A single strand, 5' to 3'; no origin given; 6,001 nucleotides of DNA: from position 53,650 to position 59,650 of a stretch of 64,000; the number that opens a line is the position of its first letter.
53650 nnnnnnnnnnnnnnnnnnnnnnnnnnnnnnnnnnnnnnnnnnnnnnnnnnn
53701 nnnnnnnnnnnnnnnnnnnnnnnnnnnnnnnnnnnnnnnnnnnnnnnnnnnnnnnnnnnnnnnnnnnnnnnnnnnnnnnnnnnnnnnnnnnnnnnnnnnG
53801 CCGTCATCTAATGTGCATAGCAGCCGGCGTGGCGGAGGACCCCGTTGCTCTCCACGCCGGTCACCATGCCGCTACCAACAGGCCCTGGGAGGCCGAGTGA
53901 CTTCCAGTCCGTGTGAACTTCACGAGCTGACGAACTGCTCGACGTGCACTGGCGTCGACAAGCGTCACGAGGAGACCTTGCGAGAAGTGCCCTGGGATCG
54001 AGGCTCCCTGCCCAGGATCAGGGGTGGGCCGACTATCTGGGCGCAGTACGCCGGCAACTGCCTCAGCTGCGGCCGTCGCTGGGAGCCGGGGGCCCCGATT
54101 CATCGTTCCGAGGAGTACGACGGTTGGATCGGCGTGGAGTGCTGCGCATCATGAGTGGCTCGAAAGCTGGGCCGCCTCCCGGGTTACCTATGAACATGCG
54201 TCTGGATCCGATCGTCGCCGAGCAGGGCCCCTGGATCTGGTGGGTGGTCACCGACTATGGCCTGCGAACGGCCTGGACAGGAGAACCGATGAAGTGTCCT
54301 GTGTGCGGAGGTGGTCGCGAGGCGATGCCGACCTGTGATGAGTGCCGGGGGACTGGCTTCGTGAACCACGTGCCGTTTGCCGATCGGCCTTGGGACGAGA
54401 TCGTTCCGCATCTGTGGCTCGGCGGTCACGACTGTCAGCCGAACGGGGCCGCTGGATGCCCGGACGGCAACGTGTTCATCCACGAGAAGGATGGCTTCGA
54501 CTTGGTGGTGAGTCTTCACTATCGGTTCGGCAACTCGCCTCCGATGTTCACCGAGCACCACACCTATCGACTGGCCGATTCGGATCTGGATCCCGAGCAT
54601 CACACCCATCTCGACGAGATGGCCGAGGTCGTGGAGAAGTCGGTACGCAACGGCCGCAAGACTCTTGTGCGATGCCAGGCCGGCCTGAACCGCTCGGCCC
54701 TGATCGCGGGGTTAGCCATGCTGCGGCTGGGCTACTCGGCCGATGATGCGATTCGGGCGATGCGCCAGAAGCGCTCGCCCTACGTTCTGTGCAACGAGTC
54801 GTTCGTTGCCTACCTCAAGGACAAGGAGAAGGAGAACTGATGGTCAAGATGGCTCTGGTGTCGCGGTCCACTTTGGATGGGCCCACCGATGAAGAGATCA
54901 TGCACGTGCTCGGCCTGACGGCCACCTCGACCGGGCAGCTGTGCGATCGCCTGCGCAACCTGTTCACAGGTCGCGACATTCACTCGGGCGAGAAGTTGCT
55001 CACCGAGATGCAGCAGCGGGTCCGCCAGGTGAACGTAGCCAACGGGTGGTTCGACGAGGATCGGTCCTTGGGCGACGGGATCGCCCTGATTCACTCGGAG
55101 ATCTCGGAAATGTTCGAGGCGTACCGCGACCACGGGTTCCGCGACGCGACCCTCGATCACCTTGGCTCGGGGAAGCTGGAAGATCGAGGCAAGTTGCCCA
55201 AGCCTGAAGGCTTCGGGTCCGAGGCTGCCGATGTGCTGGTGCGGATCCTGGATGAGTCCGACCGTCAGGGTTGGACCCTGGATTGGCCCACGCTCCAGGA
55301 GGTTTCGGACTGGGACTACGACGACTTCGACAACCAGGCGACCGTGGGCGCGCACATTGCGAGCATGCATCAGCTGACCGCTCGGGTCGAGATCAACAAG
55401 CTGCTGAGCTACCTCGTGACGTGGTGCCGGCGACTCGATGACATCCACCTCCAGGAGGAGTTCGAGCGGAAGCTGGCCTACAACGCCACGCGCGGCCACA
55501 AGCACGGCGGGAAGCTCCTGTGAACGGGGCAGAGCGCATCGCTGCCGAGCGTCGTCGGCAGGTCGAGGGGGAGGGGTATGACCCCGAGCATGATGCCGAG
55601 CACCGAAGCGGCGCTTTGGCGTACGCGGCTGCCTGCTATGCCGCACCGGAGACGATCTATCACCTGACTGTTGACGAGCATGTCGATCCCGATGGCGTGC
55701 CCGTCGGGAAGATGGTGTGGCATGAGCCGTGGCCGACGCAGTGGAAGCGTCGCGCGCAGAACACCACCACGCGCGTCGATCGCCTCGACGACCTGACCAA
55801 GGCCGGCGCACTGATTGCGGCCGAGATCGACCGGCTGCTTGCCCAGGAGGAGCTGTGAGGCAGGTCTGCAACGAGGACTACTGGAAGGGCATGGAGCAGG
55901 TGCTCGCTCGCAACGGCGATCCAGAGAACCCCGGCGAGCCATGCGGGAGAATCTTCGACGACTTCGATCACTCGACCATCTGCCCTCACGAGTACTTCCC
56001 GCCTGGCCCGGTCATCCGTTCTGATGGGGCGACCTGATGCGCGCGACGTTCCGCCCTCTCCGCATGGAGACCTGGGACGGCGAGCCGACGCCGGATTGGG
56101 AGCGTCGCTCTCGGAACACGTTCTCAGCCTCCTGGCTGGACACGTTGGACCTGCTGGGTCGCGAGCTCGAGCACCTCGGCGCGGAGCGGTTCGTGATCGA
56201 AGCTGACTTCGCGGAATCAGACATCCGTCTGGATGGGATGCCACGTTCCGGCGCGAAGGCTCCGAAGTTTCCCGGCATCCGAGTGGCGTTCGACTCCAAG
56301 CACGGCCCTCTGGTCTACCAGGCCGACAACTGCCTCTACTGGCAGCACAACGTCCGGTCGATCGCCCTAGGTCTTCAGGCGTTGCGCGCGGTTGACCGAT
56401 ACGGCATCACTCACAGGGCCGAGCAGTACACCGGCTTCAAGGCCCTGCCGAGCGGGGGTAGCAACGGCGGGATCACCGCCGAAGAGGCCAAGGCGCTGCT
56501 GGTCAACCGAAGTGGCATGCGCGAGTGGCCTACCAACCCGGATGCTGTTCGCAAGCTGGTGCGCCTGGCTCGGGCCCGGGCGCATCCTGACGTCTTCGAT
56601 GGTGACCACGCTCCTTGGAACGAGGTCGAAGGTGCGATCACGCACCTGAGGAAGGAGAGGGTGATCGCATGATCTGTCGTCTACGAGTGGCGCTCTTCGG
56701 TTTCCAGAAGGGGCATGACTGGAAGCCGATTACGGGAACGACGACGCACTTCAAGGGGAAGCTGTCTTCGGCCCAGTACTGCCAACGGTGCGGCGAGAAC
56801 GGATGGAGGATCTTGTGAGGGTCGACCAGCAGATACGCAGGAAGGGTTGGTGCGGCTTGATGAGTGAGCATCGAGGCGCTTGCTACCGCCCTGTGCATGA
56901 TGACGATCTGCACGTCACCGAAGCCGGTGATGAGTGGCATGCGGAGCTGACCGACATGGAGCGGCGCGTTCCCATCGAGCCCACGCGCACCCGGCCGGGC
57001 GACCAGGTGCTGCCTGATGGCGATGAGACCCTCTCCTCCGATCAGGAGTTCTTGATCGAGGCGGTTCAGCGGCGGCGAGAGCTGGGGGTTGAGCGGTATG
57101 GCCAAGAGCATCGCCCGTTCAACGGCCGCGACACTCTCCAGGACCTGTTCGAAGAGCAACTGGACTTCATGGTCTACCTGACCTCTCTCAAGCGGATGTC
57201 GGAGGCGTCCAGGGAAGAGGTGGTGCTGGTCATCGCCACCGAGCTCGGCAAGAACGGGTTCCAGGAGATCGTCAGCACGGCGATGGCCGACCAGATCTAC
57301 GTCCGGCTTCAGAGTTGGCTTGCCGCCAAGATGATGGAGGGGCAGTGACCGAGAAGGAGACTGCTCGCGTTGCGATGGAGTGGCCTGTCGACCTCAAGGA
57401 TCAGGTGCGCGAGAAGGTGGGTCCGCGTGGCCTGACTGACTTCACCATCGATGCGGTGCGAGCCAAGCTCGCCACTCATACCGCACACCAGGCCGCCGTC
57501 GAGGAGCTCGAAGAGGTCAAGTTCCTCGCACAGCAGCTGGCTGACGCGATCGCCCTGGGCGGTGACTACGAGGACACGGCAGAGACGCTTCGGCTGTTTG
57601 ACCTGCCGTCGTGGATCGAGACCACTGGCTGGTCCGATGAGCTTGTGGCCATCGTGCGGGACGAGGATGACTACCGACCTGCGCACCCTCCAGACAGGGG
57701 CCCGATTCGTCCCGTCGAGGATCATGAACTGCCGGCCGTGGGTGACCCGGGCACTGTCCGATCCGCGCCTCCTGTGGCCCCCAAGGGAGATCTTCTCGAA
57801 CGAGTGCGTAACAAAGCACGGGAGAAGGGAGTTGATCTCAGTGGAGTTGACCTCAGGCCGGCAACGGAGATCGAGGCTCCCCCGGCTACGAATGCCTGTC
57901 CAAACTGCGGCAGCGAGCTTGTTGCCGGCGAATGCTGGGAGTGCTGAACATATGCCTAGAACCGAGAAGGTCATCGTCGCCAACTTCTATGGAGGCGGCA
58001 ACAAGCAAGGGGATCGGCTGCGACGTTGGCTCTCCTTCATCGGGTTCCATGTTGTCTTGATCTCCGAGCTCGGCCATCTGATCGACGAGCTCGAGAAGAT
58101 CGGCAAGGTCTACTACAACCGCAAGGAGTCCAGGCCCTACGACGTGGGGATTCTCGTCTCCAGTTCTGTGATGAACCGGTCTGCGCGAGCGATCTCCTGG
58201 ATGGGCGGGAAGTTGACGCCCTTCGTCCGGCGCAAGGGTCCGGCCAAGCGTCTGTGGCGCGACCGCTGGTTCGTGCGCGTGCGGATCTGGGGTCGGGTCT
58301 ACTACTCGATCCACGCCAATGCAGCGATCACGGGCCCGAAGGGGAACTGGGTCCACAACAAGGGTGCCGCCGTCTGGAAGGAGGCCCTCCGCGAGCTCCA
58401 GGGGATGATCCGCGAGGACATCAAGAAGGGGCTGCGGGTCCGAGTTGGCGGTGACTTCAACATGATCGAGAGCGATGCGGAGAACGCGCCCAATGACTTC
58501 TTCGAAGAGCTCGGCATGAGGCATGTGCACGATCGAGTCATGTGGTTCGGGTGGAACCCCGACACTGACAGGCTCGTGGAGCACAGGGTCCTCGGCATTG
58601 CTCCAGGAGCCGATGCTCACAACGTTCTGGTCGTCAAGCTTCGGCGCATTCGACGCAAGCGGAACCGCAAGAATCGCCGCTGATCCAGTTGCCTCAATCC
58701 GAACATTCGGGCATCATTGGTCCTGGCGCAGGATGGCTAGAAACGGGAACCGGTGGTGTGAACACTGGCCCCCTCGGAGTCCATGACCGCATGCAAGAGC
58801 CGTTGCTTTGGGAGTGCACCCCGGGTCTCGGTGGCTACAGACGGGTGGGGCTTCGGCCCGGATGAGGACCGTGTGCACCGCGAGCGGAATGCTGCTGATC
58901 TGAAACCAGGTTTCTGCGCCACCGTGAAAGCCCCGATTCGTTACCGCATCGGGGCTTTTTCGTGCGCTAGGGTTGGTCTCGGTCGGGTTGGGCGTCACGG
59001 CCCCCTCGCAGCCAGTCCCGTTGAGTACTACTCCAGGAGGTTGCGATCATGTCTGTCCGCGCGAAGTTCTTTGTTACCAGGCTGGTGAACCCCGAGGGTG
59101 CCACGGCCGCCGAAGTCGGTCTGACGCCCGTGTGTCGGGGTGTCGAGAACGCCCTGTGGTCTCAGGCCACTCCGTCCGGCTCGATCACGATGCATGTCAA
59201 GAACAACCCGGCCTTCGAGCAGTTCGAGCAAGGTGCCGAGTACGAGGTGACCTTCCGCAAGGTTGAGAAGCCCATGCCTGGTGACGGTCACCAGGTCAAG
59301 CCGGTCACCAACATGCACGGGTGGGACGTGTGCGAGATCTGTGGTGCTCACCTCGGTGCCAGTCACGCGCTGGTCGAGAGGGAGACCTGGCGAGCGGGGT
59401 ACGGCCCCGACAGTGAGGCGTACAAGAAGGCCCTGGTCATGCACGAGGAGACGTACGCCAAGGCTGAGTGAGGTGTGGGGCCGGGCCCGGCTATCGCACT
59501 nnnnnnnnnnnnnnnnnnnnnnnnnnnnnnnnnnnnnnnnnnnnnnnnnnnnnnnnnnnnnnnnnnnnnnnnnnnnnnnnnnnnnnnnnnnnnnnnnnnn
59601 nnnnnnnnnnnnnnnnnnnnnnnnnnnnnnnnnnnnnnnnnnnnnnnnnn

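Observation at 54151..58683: Plus-strand module: zinc-ribbon/dual-specificity phosphatase, MazG, J-domain-like protein and EEP-fold protein in one coupled gene string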

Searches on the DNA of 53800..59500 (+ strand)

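Call 3: search_dna_similar(query=window:53800-59500:+, collection=phages, mode=near, max_rows=25)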
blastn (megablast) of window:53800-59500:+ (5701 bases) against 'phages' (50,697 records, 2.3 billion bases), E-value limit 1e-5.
Records with a match: 1; places in all: 1; records where one place covers at least 80% of the query: 0.
Best place of each record, by identity: 80-90% 1.
By first word of the organism name: Microbacterium 1.
By host as written in the record: Microbacterium foliorum NRRL B-24224 1.
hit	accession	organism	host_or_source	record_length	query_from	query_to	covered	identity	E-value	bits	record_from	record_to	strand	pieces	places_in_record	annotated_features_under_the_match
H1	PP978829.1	Microbacterium phage Rowlf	Microbacterium foliorum NRRL B-24224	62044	1659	1724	1%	87.9%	3e-11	79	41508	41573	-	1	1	53: MazG-like nucleotide pyrophosphohydrolase | 52: hypothetical protein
